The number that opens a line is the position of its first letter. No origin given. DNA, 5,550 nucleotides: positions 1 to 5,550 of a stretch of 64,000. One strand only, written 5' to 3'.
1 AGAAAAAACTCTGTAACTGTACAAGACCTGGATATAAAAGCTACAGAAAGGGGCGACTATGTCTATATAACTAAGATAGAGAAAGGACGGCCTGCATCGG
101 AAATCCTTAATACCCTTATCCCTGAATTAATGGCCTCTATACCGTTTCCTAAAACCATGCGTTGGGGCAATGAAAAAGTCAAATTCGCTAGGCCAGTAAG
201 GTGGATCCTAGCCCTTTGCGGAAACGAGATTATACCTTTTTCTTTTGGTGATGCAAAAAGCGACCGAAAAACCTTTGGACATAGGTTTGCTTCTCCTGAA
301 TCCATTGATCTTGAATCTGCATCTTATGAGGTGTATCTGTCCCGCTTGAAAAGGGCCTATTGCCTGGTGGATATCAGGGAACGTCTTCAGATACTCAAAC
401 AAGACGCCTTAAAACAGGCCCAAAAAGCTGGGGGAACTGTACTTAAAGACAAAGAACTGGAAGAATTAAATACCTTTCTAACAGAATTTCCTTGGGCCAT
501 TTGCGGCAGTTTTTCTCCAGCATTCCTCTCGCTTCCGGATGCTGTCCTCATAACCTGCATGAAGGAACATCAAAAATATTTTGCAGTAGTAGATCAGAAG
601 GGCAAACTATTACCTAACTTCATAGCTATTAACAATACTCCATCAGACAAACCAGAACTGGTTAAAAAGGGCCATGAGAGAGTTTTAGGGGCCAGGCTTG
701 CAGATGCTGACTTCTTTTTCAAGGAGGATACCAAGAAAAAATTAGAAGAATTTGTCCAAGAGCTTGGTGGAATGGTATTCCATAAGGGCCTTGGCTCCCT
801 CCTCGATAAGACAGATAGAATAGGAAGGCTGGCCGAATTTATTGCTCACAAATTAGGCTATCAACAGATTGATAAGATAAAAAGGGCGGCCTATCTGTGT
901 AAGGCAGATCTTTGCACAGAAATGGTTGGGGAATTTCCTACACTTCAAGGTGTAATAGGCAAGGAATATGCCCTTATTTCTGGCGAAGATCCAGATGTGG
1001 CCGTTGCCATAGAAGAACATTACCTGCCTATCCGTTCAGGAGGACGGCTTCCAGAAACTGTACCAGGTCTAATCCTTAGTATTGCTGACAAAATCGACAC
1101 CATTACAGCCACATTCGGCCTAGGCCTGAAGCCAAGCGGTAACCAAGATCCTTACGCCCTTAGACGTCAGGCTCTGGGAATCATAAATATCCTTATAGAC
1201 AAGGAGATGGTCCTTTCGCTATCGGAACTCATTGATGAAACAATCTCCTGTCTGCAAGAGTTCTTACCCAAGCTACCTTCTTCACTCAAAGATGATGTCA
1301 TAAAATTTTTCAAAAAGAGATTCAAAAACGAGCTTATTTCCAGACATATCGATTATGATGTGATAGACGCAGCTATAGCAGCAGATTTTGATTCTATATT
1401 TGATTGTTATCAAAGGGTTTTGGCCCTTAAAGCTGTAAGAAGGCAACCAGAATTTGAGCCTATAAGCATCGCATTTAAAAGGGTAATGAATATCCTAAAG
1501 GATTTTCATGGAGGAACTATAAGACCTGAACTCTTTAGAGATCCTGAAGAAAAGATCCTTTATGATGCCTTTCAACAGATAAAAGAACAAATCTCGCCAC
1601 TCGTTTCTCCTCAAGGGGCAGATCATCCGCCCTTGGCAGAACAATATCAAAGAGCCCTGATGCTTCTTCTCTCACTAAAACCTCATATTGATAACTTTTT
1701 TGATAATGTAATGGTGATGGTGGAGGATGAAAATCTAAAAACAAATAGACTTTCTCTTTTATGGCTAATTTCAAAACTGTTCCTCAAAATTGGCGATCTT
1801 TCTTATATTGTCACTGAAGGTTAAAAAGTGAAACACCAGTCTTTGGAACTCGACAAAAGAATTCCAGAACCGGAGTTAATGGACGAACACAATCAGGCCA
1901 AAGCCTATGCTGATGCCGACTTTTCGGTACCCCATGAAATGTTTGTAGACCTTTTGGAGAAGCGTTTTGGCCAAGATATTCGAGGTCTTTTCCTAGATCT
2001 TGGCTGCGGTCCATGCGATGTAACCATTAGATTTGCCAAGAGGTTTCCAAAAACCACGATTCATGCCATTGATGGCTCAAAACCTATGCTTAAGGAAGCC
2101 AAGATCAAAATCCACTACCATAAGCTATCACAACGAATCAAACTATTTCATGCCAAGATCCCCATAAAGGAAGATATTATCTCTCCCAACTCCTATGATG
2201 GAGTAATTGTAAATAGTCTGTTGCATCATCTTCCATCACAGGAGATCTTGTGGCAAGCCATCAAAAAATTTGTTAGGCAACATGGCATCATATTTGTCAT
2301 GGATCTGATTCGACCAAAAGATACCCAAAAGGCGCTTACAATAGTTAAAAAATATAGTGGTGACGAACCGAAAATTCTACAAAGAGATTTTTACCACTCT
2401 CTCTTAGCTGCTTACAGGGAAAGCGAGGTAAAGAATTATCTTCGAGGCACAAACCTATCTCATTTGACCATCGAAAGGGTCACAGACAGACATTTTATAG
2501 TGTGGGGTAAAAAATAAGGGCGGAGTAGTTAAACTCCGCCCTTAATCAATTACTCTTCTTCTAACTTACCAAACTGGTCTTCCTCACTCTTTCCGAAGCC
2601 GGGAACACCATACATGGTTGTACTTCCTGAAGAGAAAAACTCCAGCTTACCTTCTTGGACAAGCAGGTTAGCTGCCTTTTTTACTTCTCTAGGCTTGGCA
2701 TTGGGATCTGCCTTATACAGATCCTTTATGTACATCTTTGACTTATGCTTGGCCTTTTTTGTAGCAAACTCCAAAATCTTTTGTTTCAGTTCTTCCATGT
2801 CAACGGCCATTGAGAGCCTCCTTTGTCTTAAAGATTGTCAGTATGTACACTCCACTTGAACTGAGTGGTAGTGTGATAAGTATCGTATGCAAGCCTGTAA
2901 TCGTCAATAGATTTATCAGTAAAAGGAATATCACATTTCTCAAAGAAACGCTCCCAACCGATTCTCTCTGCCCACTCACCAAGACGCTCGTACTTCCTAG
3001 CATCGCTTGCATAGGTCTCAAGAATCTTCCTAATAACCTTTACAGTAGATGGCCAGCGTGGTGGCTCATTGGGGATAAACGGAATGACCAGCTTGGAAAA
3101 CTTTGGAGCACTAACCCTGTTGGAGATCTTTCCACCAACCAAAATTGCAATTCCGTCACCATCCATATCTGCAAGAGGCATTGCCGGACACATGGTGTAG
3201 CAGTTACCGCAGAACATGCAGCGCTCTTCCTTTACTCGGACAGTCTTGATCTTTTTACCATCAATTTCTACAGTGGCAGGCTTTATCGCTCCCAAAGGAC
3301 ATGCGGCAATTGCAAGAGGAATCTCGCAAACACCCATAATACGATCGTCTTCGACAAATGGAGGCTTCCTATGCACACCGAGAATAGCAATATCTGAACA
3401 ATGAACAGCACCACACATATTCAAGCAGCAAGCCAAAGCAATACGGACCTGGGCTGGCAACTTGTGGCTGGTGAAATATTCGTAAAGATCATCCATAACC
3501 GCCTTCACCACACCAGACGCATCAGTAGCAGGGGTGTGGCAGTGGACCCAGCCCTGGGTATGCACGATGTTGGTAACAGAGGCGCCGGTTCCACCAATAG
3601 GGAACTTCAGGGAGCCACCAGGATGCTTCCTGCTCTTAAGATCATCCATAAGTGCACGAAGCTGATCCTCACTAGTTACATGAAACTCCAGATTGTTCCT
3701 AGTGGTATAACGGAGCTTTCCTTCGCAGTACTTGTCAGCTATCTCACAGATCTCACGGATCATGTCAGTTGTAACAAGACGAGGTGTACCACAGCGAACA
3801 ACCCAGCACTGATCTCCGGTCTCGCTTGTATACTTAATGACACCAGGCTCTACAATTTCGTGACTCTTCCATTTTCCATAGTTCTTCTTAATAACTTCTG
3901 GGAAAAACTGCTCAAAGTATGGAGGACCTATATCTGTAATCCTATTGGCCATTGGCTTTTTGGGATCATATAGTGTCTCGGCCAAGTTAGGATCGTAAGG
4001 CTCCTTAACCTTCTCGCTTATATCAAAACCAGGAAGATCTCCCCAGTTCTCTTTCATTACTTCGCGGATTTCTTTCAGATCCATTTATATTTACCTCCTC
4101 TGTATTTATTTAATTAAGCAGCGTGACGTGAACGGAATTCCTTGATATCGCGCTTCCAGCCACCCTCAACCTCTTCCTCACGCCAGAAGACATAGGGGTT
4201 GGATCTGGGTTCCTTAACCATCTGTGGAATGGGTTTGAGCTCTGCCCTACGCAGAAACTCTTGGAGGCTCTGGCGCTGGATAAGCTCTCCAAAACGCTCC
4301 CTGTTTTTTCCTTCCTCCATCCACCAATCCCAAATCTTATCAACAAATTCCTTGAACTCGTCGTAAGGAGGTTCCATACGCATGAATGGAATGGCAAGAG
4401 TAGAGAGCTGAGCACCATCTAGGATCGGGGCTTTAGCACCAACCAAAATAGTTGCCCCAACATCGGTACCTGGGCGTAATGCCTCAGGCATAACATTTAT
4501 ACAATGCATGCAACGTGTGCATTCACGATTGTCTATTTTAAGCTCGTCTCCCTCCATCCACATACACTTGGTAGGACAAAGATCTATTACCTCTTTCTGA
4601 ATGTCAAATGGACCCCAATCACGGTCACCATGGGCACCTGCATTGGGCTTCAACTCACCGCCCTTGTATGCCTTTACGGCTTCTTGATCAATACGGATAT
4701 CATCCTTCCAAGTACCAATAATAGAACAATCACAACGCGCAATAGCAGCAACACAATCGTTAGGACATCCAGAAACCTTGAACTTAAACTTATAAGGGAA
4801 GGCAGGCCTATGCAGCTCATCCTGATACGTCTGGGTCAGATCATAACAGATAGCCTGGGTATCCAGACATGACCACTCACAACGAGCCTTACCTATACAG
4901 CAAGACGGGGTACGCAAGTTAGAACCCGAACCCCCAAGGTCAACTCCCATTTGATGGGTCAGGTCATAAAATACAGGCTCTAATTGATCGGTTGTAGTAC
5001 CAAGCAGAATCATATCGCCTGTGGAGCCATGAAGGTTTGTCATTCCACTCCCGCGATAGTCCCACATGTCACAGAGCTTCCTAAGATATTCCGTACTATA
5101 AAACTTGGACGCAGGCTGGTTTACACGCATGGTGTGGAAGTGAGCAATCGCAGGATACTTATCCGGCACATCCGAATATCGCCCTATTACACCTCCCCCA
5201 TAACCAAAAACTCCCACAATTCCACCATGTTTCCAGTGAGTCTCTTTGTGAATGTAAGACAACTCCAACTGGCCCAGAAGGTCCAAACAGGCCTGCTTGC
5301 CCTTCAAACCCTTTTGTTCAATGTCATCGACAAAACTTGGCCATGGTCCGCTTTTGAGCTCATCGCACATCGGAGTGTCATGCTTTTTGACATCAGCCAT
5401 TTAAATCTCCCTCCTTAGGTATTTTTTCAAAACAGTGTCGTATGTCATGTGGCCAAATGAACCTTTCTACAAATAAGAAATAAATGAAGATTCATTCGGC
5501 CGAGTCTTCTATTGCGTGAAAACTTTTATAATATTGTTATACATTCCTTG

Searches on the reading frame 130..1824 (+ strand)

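Call 48: search_protein_families(library=ncbifam, proteins=[window:130-1824:+], max_evalue=1e-25)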
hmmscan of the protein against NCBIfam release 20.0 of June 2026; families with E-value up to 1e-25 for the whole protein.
window:130-1824:+ (564 aa): 2 families
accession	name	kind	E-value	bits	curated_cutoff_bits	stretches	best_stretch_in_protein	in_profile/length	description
TIGR00211.2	glyS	equivalog_domain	1.4e-191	638.5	300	1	2-560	136-684/684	glycine--tRNA ligase subunit beta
NF011499.0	PRK14908.1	equivalog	6.2e-140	468.5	1244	1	2-560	448-996/998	glycine--tRNA ligase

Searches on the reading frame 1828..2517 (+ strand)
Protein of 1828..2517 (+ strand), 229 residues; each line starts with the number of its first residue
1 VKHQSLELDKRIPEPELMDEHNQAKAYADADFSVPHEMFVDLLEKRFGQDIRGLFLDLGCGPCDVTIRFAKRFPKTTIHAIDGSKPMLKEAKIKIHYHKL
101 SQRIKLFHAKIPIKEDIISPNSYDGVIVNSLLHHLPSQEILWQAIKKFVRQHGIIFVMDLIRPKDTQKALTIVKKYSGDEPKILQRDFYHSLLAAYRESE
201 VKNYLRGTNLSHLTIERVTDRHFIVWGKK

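Call 48: search_protein_families(library=ncbifam, proteins=[window:1828-2517:+], max_evalue=1e-25)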
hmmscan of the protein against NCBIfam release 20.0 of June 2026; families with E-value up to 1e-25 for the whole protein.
window:1828-2517:+ (229 aa): 0 families

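Call 69: find_encoding_contigs(protein=window:1828-2517:+, flank=10000, max_places=1)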
Protein window:1828-2517:+ (229 aa): 3 contigs read that carry it; 1 place shown.
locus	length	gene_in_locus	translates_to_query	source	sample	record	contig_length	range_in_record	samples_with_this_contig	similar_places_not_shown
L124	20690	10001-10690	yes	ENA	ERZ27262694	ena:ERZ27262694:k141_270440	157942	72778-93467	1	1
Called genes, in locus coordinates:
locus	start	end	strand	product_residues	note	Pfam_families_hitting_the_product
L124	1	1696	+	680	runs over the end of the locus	PF07715:Plug, PF14905:OMP_b-brl_3 (faint)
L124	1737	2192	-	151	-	-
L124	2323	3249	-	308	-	PF01368:DHH, PF02833:DHHA2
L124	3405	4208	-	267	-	PF08543:Phos_pyr_kin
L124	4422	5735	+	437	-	PF01964:ThiC_Rad_SAM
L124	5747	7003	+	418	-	PF00483:NTP_transferase, PF24894:Hexapep_GlmU, PF25084:LbH_EIF2B (weak), PF25087:GMPPB_C (faint), PF25247:LbH_GLGC (faint)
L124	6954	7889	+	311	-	PF02091:tRNA-synt_2e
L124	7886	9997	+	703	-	PF02092:tRNA_synt_2f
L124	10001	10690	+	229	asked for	PF05175:MTS (weak), PF01209:Ubie_methyltran (weak), PF13489:Methyltransf_23 (weak), PF08241:Methyltransf_11, PF08242:Methyltransf_12, PF13649:Methyltransf_25, PF13847:Methyltransf_31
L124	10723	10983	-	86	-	PF08679:DsrD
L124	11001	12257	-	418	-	PF03460:NIR_SIR_ferr, PF01077:NIR_SIR, PF12838:Fer4_7 (weak)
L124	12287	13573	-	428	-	PF01077:NIR_SIR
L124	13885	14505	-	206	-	PF03692:CxxCxxCC (faint)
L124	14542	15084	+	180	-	PF03692:CxxCxxCC (weak)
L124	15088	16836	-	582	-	PF03130:HEAT_PBS (faint), PF13513:HEAT_EZ (faint), PF17874:TPR_MalT (faint), PF13432:TPR_16 (faint), PF13646:HEAT_2 (weak), PF14938:SNAP (faint), PF13424:TPR_12 (weak), PF13424:TPR_12, +4 more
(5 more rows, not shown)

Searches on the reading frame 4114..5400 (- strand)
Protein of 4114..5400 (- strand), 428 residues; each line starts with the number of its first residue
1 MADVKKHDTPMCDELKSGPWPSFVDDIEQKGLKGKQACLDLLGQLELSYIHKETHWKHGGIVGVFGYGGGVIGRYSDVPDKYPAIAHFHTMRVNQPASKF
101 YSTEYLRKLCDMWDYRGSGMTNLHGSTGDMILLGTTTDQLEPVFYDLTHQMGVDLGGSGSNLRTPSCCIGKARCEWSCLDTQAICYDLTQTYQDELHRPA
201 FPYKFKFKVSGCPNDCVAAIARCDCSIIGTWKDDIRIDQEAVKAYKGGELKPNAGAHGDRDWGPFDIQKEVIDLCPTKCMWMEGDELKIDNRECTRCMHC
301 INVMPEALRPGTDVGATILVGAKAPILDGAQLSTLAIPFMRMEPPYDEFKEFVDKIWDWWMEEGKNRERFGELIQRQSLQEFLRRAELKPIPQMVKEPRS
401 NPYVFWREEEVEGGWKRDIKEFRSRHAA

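Call 12: search_protein_families(library=ncbifam, proteins=[window:4114-5400:-], max_evalue=0.00001)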
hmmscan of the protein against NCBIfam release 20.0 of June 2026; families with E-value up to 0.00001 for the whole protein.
window:4114-5400:- (428 aa): 4 families
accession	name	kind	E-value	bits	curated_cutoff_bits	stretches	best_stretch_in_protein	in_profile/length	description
TIGR02064.1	dsrA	equivalog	8.6e-174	578.1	392.85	1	13-421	2-402/402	dissimilatory-type sulfite reductase subunit alpha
TIGR02066.1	dsrB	equivalog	1.6e-29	103.1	341.5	1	89-402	31-327/341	dissimilatory-type sulfite reductase subunit beta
TIGR02912.1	sulfite_red_C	equivalog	1e-06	28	324.1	1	138-232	75-163/314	sulfite reductase subunit C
TIGR02374.1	nitri_red_nirB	equivalog_domain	8.2e-06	24.5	578.35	0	130-230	598-693/794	nitrite reductase large subunit NirB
